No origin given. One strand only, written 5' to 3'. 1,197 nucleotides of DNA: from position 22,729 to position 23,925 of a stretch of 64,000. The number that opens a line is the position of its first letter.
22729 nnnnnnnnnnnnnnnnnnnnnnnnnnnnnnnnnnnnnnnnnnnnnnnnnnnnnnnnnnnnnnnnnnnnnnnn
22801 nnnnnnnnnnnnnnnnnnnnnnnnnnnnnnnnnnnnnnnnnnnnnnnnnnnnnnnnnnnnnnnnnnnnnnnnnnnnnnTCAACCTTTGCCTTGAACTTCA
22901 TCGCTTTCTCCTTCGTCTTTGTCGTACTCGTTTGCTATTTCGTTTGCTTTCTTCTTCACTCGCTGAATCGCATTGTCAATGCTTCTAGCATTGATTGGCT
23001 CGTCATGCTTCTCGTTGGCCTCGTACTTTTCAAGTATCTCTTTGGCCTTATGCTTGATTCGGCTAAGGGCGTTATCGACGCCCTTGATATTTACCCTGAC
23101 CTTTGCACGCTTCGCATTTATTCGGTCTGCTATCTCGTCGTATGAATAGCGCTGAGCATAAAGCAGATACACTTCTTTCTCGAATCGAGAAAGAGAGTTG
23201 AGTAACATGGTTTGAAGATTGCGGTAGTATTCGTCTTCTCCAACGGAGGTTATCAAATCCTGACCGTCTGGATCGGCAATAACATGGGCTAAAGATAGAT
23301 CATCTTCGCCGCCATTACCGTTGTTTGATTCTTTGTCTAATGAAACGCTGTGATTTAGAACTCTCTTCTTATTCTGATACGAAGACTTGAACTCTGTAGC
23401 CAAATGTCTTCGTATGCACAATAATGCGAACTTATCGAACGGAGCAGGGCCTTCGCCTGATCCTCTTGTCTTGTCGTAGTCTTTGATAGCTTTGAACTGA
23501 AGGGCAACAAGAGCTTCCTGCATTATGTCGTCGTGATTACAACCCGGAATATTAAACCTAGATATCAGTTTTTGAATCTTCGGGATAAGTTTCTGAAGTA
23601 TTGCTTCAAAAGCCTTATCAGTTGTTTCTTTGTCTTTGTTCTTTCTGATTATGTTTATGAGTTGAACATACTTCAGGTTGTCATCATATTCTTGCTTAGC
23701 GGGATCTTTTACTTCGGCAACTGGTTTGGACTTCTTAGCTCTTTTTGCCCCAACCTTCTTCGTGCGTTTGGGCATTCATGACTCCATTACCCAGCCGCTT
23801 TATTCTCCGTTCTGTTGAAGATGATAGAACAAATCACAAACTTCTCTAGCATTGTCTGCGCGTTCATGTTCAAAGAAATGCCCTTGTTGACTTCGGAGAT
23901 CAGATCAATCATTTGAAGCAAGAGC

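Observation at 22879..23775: Phage-encoded sigma-70 family factor together with a SpoVS-like protein (59757-60068) and DnaJ (18281-19378): host developmental and proteostasis takeover genes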

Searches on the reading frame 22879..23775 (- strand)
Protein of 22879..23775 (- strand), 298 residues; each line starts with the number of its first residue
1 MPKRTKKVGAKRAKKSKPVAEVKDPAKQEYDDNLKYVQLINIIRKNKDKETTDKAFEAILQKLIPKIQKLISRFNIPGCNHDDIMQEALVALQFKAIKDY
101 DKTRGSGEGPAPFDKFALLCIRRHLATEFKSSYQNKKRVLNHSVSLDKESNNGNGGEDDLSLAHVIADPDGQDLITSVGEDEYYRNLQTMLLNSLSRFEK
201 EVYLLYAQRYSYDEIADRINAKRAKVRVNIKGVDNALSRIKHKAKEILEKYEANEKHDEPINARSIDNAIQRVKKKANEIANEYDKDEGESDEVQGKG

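Call 4: search_protein_families(library=pfam, proteins=[window:22879-23775:-], max_evalue=0.1)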
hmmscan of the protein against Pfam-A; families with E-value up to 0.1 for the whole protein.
window:22879-23775:- (298 aa): 5 families
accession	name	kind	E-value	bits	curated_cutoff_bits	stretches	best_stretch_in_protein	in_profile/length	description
PF08281.18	Sigma70_r4_2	-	1.6e-05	24.8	25.7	1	190-230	6-47/54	Sigma-70, region 4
PF04297.20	UPF0122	-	0.0017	19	22.7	1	202-269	26-92/101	Putative helix-turn-helix protein, YlxM / p13 like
PF04542.20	Sigma70_r2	-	0.0041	17.3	24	1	61-105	3-46/71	Sigma-70 region 2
PF15463.11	ECM11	-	0.047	14.7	27.1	1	208-248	93-133/133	Extracellular mutant protein 11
PF20959.2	BibA_N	-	0.086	13.6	27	0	231-282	1-47/48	BibA adhesin stalk domain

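Call 5: search_protein_families(library=phrogs, proteins=[window:22879-23775:-], max_evalue=0.01)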
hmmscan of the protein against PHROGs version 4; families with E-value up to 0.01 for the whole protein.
window:22879-23775:- (298 aa): 1 family
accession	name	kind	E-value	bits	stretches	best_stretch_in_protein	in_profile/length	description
phrog_1740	-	transcription regulation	8.6e-08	32.1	1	26-261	28-229/567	RNA polymerase sigma factor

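Call 8: search_dna_similar(query=window:22879-23775:-, collection=phages, mode=protein, max_rows=25, max_evalue=0.001)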
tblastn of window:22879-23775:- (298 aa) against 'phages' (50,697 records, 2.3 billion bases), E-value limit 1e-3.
Records with a match: 8; places in all: 8; records where one place covers at least 80% of the query: 0.
Best place of each record, by identity: <60% 8.
By first word of the organism name: Listeria 4; Bacteriophage 4.
By host as written in the record: Listeria monocytogenes 4; - 4.
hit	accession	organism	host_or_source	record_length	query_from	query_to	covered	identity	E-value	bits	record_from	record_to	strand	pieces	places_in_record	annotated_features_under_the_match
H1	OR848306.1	Listeria phage LM 4-14-1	Listeria monocytogenes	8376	60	249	64%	34.7%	5e-16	84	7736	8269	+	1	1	record has no annotation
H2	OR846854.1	Listeria phage LM 4-11-1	Listeria monocytogenes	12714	60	249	64%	34.7%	5e-16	84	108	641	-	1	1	record has no annotation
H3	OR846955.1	Listeria phage LM 4-11-1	Listeria monocytogenes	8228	60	249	64%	34.7%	9e-16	83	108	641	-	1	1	record has no annotation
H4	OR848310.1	Listeria phage LM 4-14-1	Listeria monocytogenes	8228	60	249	64%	34.7%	9e-16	83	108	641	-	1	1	record has no annotation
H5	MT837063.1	Bacteriophage sp.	human fecal samples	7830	41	247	69%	29.6%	3e-9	64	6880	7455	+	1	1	record has no annotation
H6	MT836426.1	Bacteriophage sp.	human fecal samples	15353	53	243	64%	31.4%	7e-18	90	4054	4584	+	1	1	record has no annotation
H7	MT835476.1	Bacteriophage sp.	human fecal samples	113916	55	250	66%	30.6%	8e-12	71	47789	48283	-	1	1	record has no annotation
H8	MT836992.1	Bacteriophage sp.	human fecal samples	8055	57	246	64%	25.8%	4e-8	60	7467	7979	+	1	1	record has no annotation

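Call 12: search_protein_families(library=ncbifam, proteins=[window:22879-23775:-], max_evalue=0.01)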
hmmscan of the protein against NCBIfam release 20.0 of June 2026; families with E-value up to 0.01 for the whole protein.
window:22879-23775:- (298 aa): 14 families
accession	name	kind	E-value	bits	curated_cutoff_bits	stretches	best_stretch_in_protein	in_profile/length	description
NF006147.0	PRK08295.1-4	equivalog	1.9e-29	102.7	212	1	49-248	17-200/201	RNA polymerase factor sigma-70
TIGR02859.1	spore_sigH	equivalog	2.1e-24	86.1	294.8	1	49-249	14-198/198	RNA polymerase sporulation sigma factor SigH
NF006148.0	PRK08295.1-5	equivalog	4.7e-24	84.9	208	1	35-252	16-215/218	RNA polymerase sporulation sigma factor SigH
NF006146.0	PRK08295.1-3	equivalog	3.2e-22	79.1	414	1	55-253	32-214/218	RNA polymerase factor sigma-70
NF006145.0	PRK08295.1-2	equivalog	4.2e-21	75.3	212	1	48-249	26-211/213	RNA polymerase sporulation sigma factor SigH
TIGR02937.1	sigma70-ECF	superfamily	2.2e-10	40.4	42.9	1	55-231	2-155/165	sigma-70 family RNA polymerase sigma factor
NF005514.0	PRK07122.1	subfamily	6.6e-08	32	372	1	23-106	11-91/264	RNA polymerase sigma factor SigF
TIGR02984.1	Sig-70_plancto1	subfamily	5.8e-05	22.8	183.75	1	81-229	38-176/189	RNA polymerase sigma-70 factor, Planctomycetaceae-specific subfamily 1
NF005385.0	PRK06930.1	subfamily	6.3e-05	22.7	136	1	191-248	111-166/170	positive control sigma-like factor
TIGR02980.1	SigBFG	subfamily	6.5e-05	22.7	234.35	1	54-106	3-54/227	SigB/SigF/SigG family RNA polymerase sigma factor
NF010500.0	PRK13919.1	subfamily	0.0003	21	226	0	53-107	22-75/186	putative RNA polymerase sigma E protein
NF009189.0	PRK12537.1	equivalog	0.0029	17.1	261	0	80-237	49-177/182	RNA polymerase sigma factor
NF001069.0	PRK00118.1-5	equivalog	0.0079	16.5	194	1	201-264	26-88/110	putative DNA-binding protein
TIGR02941.1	Sigma_B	equivalog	0.0085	15.6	315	0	37-105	16-79/255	RNA polymerase sigma factor SigB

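Call 13: search_solved_structures(query=window:22879-23775:-, max_evalue=1, show_alignments=2)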
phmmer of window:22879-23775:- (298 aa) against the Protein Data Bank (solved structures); distinct sequences matched with E-value up to 1: 5.
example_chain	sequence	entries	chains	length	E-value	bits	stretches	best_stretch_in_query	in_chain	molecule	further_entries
3mzy_A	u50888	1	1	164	1.2e-11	47.9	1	78-252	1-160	RNA polymerase sigma-H factor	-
1xsv_A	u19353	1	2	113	0.005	19.5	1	173-273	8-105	Hypothetical UPF0122 protein SAV1236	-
6pfv_A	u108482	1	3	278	0.43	13.2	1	142-223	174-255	RNA polymerase sigma factor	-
6pfj_A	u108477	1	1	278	0.44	13.2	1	142-223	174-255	RNA polymerase sigma factor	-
5or5_A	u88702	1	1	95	0.53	12.9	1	49-104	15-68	ECF RNA polymerase sigma-E factor,ECF RNA polymerase sigma factor SigW,ECF RNA polymerase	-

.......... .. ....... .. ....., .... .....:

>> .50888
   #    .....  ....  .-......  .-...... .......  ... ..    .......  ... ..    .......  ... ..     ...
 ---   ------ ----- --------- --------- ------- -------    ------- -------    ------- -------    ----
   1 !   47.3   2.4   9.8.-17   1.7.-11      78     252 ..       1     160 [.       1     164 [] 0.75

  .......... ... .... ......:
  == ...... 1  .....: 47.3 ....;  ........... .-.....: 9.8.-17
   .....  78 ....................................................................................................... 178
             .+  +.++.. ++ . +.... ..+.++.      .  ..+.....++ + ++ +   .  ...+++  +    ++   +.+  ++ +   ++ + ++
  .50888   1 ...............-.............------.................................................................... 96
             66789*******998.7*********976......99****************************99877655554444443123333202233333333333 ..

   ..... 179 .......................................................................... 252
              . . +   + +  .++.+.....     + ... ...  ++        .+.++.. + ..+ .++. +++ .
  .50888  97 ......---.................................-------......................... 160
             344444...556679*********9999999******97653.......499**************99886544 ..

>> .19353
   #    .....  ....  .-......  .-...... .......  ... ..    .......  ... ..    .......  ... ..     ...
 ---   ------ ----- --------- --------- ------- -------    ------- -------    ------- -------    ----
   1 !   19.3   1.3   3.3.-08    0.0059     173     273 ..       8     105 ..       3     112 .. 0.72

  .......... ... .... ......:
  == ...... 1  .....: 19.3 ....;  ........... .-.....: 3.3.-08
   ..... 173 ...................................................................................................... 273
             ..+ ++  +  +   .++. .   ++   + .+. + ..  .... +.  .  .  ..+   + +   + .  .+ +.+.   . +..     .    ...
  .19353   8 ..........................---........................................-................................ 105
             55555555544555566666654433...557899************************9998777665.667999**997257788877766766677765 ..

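Call 18: find_homologous_proteins(query=window:22879-23775:-, max_evalue=0.00001)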
Query window:22879-23775:- (298 aa): 316 proteins with E <= 0.00001 among 2352 candidates; the best 120 are listed.
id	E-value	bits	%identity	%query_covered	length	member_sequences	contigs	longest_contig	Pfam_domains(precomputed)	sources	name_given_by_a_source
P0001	8.8e-176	601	100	93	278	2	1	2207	PF08281.19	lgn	-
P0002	2.5e-130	452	73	99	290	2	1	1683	-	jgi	jgi:RNA polymerase sigma factor (sigma-70 family)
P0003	4.4e-115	402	74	85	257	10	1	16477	-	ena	-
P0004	1.3e-114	400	68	91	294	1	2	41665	-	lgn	-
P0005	2.6e-113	396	73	84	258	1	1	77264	-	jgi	-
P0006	1.8e-106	374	72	79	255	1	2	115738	-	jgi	-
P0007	3.8e-106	373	68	85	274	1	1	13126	-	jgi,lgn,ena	-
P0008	3.8e-106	373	69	85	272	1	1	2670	-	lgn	-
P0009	1.0e-103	365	69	79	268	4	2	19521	-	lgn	-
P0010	1.4e-103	364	69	85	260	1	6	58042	-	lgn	-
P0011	1.2e-101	358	67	80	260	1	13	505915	-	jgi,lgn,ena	jgi:RNA polymerase sigma factor (sigma-70 family)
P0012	7.0e-101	355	69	78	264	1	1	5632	-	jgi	jgi:RNA polymerase sigma factor (sigma-70 family)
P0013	1.8e-97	344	65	85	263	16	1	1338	PF08281.19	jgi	-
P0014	2.2e-96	341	62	86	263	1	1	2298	-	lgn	-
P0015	1.3e-94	335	62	85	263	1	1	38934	-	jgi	jgi:DNA-directed RNA polymerase specialized sigma24 family protein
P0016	2.4e-94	334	62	85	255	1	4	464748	-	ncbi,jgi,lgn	jgi:RNA polymerase sporulation-specific sigma factor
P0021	1.6e-89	318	67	75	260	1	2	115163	-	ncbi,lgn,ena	-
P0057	3.3e-72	261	54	85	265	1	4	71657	-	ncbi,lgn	-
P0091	1.4e-62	230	50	82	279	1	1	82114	-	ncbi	-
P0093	1.5e-62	230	49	81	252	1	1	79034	-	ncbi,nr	ncbi:MAG: hypothetical protein HC888_00175 [Candidatus Competibacteraceae bacterium]|nr:hypothetical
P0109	1.4e-60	223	51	73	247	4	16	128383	-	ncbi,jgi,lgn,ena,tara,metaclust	jgi:DNA-directed RNA polymerase specialized sigma24 family protein|tara:strand:- start:585 stop:1328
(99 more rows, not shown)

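Call 19: find_encoding_contigs(protein=P0016, flank=8000, max_places=3)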
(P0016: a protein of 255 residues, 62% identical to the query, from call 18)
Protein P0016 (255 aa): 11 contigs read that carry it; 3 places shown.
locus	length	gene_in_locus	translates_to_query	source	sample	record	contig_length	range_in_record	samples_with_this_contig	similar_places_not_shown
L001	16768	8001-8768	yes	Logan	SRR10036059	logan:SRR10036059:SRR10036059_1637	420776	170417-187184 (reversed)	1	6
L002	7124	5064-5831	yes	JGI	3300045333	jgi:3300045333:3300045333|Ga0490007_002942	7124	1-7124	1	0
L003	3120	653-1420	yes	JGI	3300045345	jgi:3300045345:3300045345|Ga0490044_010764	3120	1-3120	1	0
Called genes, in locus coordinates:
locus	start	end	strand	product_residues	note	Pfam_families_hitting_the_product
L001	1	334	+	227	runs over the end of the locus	-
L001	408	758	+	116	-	-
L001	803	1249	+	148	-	-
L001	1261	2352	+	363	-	PF00478:IMPDH, PF03060:NMO, PF01070:FMN_dh, PF01645:Glu_synthase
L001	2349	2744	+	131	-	-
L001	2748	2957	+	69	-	-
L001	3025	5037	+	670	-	PF01751:Toprim, PF01131:Topoisom_bac, PF01396:Zn_ribbon_Top1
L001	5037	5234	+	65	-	-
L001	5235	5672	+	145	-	-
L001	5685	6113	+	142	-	-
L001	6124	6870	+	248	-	PF04275:P-mevalo_kinase (faint), PF21448:DNMK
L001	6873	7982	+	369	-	PF13177:DNA_pol3_delta2, PF00004:AAA, PF22608:DNAX_ATPase_lid (weak), PF12169:DNA_pol3_gamma3, PF21694:DNA_pol3_delta_C (weak)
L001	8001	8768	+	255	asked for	-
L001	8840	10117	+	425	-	-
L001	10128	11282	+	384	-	PF06144:DNA_pol3_delta (faint)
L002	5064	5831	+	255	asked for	-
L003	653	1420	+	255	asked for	-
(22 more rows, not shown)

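Call 20: find_encoding_contigs(protein=P0011, flank=8000, max_places=3)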
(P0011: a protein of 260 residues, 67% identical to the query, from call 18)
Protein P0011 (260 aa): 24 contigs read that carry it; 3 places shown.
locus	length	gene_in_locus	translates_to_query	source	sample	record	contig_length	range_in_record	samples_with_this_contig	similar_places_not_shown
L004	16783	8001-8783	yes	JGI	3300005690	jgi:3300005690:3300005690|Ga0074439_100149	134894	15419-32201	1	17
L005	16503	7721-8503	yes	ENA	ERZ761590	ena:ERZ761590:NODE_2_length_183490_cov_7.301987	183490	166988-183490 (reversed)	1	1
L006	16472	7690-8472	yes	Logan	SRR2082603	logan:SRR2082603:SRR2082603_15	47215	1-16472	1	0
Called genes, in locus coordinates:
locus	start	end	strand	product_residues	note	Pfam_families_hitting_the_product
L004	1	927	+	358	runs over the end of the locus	PF00478:IMPDH, PF03060:NMO (faint), PF01070:FMN_dh, PF01645:Glu_synthase (weak)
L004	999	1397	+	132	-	-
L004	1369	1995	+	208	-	-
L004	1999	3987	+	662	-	PF01751:Toprim, PF01131:Topoisom_bac, PF01396:Zn_ribbon_Top1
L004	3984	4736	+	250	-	-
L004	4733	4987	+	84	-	-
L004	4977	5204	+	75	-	-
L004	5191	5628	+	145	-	-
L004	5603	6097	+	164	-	-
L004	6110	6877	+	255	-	PF21448:DNMK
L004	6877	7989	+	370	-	PF05496:RuvB_N (faint), PF13177:DNA_pol3_delta2, PF13401:AAA_22 (weak), PF00004:AAA (weak), PF12169:DNA_pol3_gamma3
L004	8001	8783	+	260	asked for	-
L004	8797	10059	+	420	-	-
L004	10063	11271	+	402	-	-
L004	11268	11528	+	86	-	-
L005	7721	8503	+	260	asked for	-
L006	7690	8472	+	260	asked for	-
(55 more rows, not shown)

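Call 24: list_cluster_members(proteins=[P0016, P0021, P0093, P0126, P0137, P0057, P0091, P0109])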
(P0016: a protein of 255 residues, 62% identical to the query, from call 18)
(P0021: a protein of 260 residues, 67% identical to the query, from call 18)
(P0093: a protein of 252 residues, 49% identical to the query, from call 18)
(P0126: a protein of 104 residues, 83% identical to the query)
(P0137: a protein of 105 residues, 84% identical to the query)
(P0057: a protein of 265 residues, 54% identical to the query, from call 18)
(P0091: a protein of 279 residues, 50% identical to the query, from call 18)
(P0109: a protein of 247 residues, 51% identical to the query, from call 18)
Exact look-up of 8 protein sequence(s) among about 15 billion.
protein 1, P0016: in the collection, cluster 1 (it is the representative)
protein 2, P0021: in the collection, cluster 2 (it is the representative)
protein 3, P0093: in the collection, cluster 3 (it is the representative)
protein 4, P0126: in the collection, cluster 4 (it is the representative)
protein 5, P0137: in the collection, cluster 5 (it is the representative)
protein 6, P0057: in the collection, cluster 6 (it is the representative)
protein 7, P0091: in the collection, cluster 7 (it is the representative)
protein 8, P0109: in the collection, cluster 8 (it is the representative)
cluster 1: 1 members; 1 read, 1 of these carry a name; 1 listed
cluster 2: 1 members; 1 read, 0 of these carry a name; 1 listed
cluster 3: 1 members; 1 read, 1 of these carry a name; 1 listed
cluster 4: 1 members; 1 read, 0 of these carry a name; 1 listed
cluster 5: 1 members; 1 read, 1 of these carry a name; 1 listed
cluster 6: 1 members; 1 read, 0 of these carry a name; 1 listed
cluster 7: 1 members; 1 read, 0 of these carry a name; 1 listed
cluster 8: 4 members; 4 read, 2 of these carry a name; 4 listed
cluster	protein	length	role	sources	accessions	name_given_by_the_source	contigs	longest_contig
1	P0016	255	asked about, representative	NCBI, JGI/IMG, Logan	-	RNA polymerase sporulation-specific sigma factor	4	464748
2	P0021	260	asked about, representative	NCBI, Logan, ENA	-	-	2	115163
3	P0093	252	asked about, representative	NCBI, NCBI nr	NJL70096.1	MAG: hypothetical protein HC888_00175 [Candidatus Competibacteraceae bacterium] | hypothetical protein [Candidatus Competibacteraceae bacterium]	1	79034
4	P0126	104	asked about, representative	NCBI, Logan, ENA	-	-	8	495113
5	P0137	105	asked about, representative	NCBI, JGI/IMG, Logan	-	stage V sporulation protein SpoVS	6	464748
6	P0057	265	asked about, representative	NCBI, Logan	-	-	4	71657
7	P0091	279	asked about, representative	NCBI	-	-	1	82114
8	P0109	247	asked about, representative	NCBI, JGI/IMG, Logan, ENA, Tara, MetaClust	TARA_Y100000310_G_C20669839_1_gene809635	DNA-directed RNA polymerase specialized sigma24 family protein | strand:- start:585 stop:1328 length:744 start_codon:yes stop_codon:yes gene_type:complete | \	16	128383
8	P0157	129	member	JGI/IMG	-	hypothetical protein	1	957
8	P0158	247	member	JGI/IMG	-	-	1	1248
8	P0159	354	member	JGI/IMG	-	-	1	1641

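Call 38: search_protein_families(library=ncbifam, alignment_id=A1, max_evalue=0.00001)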
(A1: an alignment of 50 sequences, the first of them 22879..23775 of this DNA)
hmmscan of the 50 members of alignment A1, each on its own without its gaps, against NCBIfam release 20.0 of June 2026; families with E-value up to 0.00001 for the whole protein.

A. member 1, window:22879-23775:- (298 aa): 7 families
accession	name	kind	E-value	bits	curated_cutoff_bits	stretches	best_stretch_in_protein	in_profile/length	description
NF006147.0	PRK08295.1-4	equivalog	1.9e-29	102.7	212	1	49-248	17-200/201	RNA polymerase factor sigma-70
TIGR02859.1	spore_sigH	equivalog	2.1e-24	86.1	294.8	1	49-249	14-198/198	RNA polymerase sporulation sigma factor SigH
NF006148.0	PRK08295.1-5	equivalog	4.7e-24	84.9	208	1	35-252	16-215/218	RNA polymerase sporulation sigma factor SigH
NF006146.0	PRK08295.1-3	equivalog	3.2e-22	79.1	414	1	55-253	32-214/218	RNA polymerase factor sigma-70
NF006145.0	PRK08295.1-2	equivalog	4.2e-21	75.3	212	1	48-249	26-211/213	RNA polymerase sporulation sigma factor SigH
TIGR02937.1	sigma70-ECF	superfamily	2.2e-10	40.4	42.9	1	55-231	2-155/165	sigma-70 family RNA polymerase sigma factor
NF005514.0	PRK07122.1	subfamily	6.6e-08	32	372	0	23-106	11-91/264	RNA polymerase sigma factor SigF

B. families by the number of members that match (of 50 scanned): 16 families
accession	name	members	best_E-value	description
NF006147.0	PRK08295.1-4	50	1.5e-29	RNA polymerase factor sigma-70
NF006148.0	PRK08295.1-5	50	7.5e-26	RNA polymerase sporulation sigma factor SigH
TIGR02859.1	spore_sigH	50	3.9e-25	RNA polymerase sporulation sigma factor SigH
NF006146.0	PRK08295.1-3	50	3e-24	RNA polymerase factor sigma-70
NF006145.0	PRK08295.1-2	50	9.7e-23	RNA polymerase sporulation sigma factor SigH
TIGR02937.1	sigma70-ECF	50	1e-13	sigma-70 family RNA polymerase sigma factor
TIGR02980.1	SigBFG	7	1.6e-07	SigB/SigF/SigG family RNA polymerase sigma factor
TIGR02984.1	Sig-70_plancto1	5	7.5e-08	RNA polymerase sigma-70 factor, Planctomycetaceae-specific subfamily 1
NF005514.0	PRK07122.1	4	6.6e-08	RNA polymerase sigma factor SigF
TIGR02479.1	FliA_WhiG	2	3.3e-07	FliA/WhiG family RNA polymerase sigma factor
NF004471.0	PRK05803.1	2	4.1e-07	RNA polymerase sporulation sigma factor SigK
NF007228.0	PRK09646.1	1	3.7e-07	ECF RNA polymerase sigma factor SigK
TIGR02846.1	spore_sigmaK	1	1.2e-06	RNA polymerase sporulation sigma factor SigK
TIGR02997.1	Sig70-cyanoRpoD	1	3.8e-06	RNA polymerase sigma factor, RpoD/SigA family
NF009195.0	PRK12543.1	1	5.4e-06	RNA polymerase sigma factor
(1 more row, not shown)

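Call 42: predict_structure(alignment_id=A1)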
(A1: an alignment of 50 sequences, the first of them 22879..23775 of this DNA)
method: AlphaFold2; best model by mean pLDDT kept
length: 298 residues; sequences in the alignment: 50
mean_pLDDT: 83.1   pTM: 0.45
mean pLDDT of the five models: 83.1, 82.9, 82.2, 82.1, 81.7
residues with pLDDT >= 90: 169; 70-90: 54; 50-70: 52; < 50: 23
segments of 3 or more residues with pLDDT < 50: 152-167, 260-262
pLDDT, mean of each block of 10 residues (from residue 1): 60 59 83 96 96 97 97 91 96 96 83 96 94 83 62 45 51 74 92 97 97 97 94 98 97 76 62 92 75 54
secondary structure, 60 per line:
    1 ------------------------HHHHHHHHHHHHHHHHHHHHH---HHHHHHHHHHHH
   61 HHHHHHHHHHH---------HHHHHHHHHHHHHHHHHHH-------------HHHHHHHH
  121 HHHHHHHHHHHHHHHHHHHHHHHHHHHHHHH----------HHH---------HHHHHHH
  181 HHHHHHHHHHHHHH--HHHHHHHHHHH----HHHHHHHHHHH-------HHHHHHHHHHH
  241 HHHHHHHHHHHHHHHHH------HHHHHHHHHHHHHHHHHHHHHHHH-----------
elements in order: H25-45 H49-71 H81-99 H113-151 H174-194 H197-207 H212-222 H230-257 H264-287
